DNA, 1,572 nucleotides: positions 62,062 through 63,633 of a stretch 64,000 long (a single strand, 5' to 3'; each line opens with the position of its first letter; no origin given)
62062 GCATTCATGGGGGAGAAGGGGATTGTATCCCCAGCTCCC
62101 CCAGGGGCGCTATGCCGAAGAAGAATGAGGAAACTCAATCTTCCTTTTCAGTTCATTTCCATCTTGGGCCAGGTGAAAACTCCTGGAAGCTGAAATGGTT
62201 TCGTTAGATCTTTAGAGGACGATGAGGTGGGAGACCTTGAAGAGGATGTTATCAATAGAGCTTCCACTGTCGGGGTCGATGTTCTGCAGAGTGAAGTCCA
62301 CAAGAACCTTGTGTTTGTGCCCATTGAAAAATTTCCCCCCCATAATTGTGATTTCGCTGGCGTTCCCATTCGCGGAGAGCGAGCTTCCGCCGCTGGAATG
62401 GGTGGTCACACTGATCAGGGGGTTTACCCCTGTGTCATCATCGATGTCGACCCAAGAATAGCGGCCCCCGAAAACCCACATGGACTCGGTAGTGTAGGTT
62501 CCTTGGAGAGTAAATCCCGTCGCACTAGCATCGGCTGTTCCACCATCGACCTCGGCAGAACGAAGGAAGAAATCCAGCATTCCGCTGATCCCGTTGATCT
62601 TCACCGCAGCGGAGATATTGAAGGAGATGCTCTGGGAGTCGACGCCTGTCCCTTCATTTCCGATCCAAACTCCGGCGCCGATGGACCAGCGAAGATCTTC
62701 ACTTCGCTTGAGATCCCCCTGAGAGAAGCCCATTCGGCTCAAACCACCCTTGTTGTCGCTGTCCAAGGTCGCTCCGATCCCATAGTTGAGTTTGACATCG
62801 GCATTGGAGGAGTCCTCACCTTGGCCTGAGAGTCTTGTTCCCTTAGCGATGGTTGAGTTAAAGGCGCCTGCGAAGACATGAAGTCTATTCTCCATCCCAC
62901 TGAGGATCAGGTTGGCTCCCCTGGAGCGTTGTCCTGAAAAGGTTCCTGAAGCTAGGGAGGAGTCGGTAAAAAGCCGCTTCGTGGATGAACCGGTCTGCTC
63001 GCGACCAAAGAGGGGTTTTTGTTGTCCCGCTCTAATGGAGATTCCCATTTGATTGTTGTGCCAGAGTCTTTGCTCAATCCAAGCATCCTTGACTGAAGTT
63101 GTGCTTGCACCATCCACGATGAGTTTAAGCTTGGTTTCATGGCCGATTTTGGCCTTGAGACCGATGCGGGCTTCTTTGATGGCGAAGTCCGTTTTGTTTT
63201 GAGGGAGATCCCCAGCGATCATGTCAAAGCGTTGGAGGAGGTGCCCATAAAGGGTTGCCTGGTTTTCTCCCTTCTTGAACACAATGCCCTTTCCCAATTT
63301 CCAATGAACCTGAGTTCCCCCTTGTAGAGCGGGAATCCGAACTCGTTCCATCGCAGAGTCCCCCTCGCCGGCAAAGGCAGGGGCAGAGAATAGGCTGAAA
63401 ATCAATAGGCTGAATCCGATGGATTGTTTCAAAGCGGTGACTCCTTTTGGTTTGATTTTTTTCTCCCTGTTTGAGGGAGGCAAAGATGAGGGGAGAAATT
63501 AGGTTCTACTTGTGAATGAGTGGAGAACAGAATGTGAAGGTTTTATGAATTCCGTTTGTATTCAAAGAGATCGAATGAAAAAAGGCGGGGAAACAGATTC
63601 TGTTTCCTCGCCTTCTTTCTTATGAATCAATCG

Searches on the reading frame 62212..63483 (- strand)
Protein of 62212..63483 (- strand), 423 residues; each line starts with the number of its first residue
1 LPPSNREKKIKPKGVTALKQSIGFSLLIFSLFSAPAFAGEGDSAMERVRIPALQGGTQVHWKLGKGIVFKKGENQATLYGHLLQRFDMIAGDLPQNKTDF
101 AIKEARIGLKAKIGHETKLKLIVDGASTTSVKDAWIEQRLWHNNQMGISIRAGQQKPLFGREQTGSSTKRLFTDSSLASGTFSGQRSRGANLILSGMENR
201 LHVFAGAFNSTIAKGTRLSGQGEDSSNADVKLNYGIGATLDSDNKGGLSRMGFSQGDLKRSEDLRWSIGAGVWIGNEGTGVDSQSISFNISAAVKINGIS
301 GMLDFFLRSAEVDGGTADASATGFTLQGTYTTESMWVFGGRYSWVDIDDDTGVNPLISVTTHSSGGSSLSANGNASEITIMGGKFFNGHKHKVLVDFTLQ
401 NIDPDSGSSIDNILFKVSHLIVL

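Call 8: find_encoding_contigs(protein=window:62212-63483:-, flank=10000, max_places=6)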
Protein window:62212-63483:- (423 aa): no gene with exactly this product is on record in the collection.

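Call 35: search_protein_families(library=pfam, proteins=[window:62212-63483:-])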
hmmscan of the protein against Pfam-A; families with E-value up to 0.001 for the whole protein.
window:62212-63483:- (423 aa): 1 family
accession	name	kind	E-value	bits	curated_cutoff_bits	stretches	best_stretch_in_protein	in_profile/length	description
PF07396.17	Porin_O_P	-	4e-07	30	20.9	1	94-243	21-166/370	Phosphate-selective porin O and P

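Call 37: find_homologous_proteins(query=window:62212-63483:-, max_evalue=1e-20)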
Query window:62212-63483:- (423 aa): 13 proteins with E <= 1e-20 among 6435 candidates.
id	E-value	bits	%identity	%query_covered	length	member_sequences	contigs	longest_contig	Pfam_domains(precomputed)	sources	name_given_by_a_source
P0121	6.5e-246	834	100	90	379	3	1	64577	PF07396.18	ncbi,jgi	-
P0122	5.1e-226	769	84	96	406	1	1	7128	PF07396.18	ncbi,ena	-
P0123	3.6e-212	723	85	90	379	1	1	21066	PF07396.18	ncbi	-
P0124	8.8e-212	722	79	96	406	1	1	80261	PF07396.18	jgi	jgi:hypothetical protein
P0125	1.6e-210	718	79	96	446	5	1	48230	PF07396.18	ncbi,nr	ncbi:MAG TPA: hypothetical protein ENK02_07105 [Planctomycetes bacterium]|nr:hypothetical protein [P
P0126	5.3e-197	673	75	95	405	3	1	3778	PF07396.18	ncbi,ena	-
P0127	6.8e-182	623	67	96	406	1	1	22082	PF07396.18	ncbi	-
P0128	2.8e-150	519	58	96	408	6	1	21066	-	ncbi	-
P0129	1.1e-125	438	50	96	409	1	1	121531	PF07396.18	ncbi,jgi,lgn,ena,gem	-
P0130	2.1e-71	259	39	91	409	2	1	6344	-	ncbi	ncbi:MAG: hypothetical protein ACE5F1_07910 [Planctomycetota bacterium]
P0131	8.2e-43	165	33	94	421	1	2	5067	PF07396.18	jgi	jgi:hypothetical protein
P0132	4.0e-40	156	32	87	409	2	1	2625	PF07396.18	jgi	jgi:hypothetical protein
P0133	6.1e-31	126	32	87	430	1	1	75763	PF07396.18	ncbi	-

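Call 38: find_encoding_contigs(protein=P0124, flank=10000, max_places=3)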
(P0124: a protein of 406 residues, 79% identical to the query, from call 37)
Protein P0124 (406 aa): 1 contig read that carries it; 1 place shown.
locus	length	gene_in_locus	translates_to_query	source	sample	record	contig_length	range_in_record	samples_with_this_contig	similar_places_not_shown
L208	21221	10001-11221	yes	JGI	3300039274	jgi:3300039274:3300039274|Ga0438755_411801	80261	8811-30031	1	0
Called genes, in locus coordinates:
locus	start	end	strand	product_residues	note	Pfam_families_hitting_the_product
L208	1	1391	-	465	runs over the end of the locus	PF00282:Pyridoxal_deC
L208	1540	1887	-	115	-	-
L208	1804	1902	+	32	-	-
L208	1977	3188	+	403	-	PF00764:Arginosuc_synth, PF20979:Arginosuc_syn_C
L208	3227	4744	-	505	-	PF13086:AAA_11, PF13191:AAA_16 (faint), PF13245:AAA_19, PF13604:AAA_30, PF01443:Viral_helicase1 (faint), PF13086:AAA_11 (weak), PF13087:AAA_12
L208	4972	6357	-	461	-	-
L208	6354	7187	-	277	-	PF00384:Molybdopterin, PF01568:Molydop_binding (faint)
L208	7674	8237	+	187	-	-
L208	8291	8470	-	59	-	-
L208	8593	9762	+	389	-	-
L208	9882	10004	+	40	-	-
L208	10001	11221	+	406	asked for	PF07396:Porin_O_P (weak)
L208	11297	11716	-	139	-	-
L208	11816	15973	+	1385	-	-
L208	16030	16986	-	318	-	PF12740:PETase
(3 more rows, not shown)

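Call 39: find_encoding_contigs(protein=P0125, flank=10000, max_places=3)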
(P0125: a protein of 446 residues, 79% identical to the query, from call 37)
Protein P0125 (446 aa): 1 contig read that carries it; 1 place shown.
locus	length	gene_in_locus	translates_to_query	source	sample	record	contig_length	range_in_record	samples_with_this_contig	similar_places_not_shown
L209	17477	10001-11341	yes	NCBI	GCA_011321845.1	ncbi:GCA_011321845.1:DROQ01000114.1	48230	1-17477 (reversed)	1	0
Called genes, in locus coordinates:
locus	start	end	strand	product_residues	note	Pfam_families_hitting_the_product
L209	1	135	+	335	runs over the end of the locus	PF00571:CBS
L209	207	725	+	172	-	-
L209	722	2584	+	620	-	PF08497:Radical_SAM_N, PF04055:Radical_SAM, PF11842:DUF3362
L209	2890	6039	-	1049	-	PF04879:Molybdop_Fe4S4 (weak), PF00384:Molybdopterin, PF01568:Molydop_binding (weak)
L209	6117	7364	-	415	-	PF03916:NrfD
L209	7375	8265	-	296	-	PF13484:Fer4_16 (faint), PF13237:Fer4_10 (faint), PF12838:Fer4_7 (faint), PF13247:Fer4_11, PF00037:Fer4 (weak), PF12797:Fer4_2 (weak), PF12837:Fer4_6 (weak), PF13247:Fer4_11, +1 more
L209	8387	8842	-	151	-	-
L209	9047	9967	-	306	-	PF00158:Sigma54_activat, PF01078:Mg_chelatase (faint), PF14532:Sigma54_activ_2, PF07728:AAA_5, PF25601:AAA_lid_14, PF02954:HTH_8 (weak)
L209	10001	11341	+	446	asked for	PF07396:Porin_O_P (weak)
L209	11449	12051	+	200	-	PF00111:Fer2 (weak), PF13085:Fer2_3 (faint), PF01799:Fer2_2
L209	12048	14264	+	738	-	PF01315:Ald_Xan_dh_C, PF02738:MoCoBD_1, PF20256:MoCoBD_2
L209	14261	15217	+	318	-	PF00941:FAD_binding_5, PF03450:CO_deh_flav_C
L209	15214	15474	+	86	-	-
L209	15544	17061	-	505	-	PF13620:CarboxypepD_reg (faint)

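Call 40: find_encoding_contigs(protein=P0127, flank=10000, max_places=3)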
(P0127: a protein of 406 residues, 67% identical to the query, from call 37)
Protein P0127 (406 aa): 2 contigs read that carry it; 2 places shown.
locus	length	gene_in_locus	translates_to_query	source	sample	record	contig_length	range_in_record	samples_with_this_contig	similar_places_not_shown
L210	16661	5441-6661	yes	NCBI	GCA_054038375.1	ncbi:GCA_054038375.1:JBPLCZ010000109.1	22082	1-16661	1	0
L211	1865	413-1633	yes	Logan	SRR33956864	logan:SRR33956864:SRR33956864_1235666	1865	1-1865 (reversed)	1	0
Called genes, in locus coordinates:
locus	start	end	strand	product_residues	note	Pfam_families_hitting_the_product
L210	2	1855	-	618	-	?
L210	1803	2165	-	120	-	-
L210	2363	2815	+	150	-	PF00571:CBS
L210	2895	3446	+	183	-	-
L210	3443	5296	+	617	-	PF08497:Radical_SAM_N, PF04055:Radical_SAM, PF11842:DUF3362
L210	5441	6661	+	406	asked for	PF07396:Porin_O_P (weak)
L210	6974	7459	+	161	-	PF01799:Fer2_2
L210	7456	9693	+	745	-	PF01315:Ald_Xan_dh_C (weak), PF02738:MoCoBD_1, PF20256:MoCoBD_2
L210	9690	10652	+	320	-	PF00941:FAD_binding_5, PF03450:CO_deh_flav_C (weak)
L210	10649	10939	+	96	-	-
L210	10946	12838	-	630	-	PF10670:DUF4198 (faint), PF13620:CarboxypepD_reg (faint)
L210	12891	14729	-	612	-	PF10670:DUF4198 (faint), PF13620:CarboxypepD_reg (faint), PF13715:CarbopepD_reg_2 (faint), PF20598:DUF6795 (faint)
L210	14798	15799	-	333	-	PF01869:BcrAD_BadFG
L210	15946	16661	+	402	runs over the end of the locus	PF00144:Beta-lactamase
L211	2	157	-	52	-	?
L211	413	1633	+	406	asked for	PF07396:Porin_O_P (weak)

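Call 71: find_encoding_contigs(protein=P0121, flank=10000, max_places=4)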
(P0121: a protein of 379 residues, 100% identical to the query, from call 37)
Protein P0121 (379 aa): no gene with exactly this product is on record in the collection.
